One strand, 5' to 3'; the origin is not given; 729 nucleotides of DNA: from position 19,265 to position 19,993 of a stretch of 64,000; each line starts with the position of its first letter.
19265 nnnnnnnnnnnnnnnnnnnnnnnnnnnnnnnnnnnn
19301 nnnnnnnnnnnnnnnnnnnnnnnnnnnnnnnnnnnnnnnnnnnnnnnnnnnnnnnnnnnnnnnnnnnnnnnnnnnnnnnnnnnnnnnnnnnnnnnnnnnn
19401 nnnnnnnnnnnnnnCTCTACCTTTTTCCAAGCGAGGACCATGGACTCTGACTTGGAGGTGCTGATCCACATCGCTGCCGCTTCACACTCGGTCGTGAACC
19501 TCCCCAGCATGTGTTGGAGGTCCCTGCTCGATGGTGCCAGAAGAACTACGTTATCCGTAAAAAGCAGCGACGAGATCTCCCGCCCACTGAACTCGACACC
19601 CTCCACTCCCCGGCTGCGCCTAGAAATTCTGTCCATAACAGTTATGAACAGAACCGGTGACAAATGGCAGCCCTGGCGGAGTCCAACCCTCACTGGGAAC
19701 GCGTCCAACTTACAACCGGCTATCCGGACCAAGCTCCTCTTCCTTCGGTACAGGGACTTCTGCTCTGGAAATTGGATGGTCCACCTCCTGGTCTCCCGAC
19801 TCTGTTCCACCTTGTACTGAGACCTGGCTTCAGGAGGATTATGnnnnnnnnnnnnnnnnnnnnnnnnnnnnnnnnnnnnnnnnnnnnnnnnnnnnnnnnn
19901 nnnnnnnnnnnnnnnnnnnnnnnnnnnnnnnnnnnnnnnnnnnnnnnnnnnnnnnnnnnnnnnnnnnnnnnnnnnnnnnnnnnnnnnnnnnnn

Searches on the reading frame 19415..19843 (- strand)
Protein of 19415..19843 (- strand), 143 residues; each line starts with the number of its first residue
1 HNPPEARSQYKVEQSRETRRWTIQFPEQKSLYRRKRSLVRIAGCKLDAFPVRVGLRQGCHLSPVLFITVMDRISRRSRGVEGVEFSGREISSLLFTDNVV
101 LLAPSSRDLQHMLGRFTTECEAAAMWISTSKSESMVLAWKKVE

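Call 36: search_protein_families(library=pfam, proteins=[window:19415-19843:-], max_evalue=0.01)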
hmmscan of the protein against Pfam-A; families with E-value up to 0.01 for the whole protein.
window:19415-19843:- (143 aa): 1 family
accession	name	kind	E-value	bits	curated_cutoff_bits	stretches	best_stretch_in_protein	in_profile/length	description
PF00078.32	RVT_1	-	5.1e-11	43.1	29.6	1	24-135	95-192/205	Reverse transcriptase (RNA-dependent DNA polymerase)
